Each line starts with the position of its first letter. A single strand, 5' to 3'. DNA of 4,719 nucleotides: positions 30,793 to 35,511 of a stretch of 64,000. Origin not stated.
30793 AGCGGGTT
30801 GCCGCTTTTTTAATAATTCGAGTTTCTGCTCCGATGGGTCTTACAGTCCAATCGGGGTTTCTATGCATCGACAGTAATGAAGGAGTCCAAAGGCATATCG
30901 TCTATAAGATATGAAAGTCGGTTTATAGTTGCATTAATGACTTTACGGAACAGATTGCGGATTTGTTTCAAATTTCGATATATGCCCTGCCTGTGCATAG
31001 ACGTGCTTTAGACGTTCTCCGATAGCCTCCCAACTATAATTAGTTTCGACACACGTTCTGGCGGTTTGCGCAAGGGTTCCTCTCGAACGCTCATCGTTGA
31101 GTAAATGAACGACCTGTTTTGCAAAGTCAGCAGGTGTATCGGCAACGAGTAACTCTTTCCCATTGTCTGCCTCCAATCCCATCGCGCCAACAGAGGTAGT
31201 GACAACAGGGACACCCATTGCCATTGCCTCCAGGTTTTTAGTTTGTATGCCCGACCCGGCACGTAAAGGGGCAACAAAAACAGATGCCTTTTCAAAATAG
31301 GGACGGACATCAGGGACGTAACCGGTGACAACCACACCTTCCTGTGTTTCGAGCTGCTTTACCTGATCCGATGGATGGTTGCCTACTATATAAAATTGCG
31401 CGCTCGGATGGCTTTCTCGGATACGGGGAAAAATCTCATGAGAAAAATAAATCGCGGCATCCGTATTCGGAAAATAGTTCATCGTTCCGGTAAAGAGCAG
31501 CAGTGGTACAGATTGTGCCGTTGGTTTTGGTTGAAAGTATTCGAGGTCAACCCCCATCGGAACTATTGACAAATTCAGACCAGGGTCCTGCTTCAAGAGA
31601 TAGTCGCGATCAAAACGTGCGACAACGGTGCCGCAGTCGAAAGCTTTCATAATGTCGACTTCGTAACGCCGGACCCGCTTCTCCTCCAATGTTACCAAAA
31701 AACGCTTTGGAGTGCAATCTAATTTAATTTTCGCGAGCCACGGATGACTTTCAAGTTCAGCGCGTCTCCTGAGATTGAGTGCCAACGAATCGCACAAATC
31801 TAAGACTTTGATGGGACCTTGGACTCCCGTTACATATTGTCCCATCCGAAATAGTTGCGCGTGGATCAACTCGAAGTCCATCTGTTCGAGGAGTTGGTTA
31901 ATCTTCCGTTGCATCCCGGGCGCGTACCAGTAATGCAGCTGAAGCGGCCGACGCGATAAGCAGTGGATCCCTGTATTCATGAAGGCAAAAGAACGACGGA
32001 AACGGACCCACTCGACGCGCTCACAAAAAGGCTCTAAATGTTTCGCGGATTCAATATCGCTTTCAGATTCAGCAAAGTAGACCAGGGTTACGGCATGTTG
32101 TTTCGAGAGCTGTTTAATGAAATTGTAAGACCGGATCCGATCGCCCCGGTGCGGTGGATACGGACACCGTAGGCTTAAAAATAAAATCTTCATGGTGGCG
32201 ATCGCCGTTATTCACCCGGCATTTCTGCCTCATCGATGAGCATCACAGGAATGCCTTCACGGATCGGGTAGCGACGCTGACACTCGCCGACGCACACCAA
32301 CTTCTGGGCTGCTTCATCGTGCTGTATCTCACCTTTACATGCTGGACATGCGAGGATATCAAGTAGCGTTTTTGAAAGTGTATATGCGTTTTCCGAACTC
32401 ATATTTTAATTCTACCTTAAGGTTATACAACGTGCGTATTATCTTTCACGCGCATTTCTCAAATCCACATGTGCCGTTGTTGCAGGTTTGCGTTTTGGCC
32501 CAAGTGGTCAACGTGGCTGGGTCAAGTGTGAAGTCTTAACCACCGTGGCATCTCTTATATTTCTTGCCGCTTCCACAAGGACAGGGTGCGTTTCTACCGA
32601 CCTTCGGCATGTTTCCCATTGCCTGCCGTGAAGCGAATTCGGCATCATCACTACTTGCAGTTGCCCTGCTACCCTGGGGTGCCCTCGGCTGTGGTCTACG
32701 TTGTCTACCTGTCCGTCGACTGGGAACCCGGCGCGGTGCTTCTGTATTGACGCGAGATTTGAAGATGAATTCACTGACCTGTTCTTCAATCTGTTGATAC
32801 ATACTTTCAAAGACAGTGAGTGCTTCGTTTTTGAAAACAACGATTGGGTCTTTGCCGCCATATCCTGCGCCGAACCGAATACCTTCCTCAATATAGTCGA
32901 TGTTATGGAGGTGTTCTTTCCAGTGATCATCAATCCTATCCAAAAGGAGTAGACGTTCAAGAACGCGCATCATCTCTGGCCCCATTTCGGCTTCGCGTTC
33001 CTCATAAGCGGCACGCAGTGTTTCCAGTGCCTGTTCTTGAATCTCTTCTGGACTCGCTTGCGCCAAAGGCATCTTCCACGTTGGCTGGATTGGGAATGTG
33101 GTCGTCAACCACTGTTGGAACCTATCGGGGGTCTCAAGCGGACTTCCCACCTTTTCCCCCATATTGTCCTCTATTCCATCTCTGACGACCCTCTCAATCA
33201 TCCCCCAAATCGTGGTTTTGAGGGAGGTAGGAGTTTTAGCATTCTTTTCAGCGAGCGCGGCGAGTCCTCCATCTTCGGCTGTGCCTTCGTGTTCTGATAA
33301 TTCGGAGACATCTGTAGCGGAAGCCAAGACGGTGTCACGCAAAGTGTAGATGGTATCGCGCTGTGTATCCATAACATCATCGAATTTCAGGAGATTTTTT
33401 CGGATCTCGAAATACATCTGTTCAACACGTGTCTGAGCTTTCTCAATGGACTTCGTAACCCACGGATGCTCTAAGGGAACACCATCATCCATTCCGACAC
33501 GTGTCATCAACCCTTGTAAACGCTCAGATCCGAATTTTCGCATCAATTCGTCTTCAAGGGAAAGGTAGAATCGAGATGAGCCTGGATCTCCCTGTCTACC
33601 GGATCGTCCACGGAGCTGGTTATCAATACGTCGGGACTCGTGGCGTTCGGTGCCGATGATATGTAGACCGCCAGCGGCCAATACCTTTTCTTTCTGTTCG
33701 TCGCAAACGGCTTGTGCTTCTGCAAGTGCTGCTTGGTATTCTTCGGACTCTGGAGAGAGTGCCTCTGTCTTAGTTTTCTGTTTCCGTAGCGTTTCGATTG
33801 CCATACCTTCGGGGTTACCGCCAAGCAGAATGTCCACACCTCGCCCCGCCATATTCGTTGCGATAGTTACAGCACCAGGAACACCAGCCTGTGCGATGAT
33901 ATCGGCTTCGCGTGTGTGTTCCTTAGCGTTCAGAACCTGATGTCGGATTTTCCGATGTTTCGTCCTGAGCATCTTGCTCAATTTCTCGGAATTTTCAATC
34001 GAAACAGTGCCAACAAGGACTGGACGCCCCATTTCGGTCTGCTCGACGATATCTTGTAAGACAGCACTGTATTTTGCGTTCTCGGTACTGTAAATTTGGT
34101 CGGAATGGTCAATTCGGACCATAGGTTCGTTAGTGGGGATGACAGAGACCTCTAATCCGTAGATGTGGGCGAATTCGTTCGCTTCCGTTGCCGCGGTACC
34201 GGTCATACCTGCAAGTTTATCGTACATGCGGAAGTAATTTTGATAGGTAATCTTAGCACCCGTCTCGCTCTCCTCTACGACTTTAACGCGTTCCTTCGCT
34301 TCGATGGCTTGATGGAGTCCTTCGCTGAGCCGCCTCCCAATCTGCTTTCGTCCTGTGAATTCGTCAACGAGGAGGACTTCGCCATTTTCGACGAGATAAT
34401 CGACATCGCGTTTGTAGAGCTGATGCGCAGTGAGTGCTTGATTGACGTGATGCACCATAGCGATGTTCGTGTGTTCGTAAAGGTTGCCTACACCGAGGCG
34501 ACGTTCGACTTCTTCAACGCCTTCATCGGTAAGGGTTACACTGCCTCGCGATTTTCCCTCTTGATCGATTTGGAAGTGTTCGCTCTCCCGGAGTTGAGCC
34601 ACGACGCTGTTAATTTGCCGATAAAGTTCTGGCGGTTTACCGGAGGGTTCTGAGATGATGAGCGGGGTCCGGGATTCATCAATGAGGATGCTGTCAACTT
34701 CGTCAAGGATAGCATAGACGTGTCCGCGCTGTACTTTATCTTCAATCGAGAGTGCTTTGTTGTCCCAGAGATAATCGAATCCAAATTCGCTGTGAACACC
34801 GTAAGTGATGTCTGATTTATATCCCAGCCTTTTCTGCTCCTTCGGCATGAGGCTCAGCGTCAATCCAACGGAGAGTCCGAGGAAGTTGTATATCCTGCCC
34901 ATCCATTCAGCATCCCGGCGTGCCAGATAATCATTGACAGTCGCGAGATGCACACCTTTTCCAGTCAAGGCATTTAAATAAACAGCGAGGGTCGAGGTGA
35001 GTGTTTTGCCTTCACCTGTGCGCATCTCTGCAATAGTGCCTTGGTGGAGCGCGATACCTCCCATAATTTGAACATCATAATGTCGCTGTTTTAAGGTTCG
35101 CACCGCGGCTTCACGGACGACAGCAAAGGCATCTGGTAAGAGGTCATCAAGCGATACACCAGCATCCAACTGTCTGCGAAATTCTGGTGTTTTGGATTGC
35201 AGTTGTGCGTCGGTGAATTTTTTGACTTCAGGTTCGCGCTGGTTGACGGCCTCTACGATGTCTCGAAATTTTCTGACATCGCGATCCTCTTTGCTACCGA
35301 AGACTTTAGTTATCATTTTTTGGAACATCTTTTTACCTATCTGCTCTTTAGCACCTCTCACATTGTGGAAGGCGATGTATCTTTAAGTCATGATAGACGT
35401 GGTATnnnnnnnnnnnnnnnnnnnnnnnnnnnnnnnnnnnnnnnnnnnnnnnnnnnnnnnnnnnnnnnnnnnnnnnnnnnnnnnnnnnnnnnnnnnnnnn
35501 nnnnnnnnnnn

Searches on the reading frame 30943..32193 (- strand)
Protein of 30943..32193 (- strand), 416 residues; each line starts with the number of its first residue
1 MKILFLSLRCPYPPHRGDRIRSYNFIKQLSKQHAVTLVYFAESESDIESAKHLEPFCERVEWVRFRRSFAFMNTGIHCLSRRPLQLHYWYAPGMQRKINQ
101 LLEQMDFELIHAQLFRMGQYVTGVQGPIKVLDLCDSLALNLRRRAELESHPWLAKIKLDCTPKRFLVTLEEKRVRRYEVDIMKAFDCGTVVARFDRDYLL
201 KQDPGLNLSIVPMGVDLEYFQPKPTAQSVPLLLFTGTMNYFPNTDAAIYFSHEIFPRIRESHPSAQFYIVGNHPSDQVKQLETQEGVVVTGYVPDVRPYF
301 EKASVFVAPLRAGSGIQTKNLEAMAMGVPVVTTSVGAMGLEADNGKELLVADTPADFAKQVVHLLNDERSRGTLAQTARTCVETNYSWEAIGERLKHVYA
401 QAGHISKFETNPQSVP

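Call 37: search_protein_families(library=pfam, max_evalue=0.001, proteins=[window:30943-32193:-])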
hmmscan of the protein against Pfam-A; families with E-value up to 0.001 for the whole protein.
window:30943-32193:- (416 aa): 4 families
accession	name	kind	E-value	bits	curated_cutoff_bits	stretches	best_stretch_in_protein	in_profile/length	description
PF13692.12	Glyco_trans_1_4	-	8.1e-32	110.9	27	1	230-367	2-142/142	Glycosyl transferases group 1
PF00534.26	Glycos_transf_1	-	3.2e-16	59.8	26.4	1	253-379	35-170/172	Glycosyl transferases group 1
PF13524.12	Glyco_trans_1_2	-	9.5e-12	45.5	25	1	257-393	8-140/144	Glycosyl transferase-like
PF13439.12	Glyco_transf_4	-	0.00015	22.3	28.5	0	23-116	9-82/170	Glycosyltransferase Family 4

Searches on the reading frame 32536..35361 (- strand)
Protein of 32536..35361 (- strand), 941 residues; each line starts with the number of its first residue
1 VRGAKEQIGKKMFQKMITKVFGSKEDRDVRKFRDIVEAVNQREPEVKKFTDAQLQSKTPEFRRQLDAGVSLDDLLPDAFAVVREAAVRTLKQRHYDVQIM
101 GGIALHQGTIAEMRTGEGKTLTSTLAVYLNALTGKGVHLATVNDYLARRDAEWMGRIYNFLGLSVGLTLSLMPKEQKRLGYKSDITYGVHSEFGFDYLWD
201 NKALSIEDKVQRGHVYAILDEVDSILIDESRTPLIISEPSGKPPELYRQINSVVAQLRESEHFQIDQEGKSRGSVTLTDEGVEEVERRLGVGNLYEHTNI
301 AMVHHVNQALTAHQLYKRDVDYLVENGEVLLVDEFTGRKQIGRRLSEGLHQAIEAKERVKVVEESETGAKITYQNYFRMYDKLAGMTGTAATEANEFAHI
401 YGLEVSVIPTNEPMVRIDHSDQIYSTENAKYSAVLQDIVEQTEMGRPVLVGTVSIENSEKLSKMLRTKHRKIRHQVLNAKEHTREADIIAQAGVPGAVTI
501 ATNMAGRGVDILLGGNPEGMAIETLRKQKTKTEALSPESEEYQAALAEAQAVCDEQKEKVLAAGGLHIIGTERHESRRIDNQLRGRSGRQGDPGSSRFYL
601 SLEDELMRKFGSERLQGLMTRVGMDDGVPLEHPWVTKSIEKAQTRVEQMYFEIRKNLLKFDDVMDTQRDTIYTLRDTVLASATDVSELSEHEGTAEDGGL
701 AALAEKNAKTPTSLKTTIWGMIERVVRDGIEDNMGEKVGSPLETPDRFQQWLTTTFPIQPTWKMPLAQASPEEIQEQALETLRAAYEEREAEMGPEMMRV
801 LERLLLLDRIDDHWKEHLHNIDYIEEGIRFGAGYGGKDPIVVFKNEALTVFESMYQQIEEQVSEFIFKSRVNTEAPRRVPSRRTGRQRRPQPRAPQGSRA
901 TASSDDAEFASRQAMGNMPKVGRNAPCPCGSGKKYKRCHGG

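Call 37: search_protein_families(library=pfam, max_evalue=0.001, proteins=[window:32536-35361:-])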
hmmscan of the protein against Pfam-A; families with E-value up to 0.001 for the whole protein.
window:32536-35361:- (941 aa): 5 families
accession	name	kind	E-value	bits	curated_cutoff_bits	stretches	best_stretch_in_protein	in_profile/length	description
PF07517.20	SecA_DEAD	-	2.6e-120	401.5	24.6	1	18-397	2-289/290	SecA DEAD-like domain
PF21090.3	P-loop_SecA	-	1.2e-91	306.3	27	1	413-627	1-205/205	SecA P-loop domain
PF07516.18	SecA_SW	-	1.9e-49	168.9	26.7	2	713-869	56-199/200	SecA Wing and Scaffold domain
PF01043.26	SecA_PP_bind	-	2.2e-37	128.5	23.5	1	245-354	4-110/110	SecA preprotein cross-linking domain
PF02810.21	SEC-C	-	3.6e-09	36.8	20.4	1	923-940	1-18/19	SEC-C motif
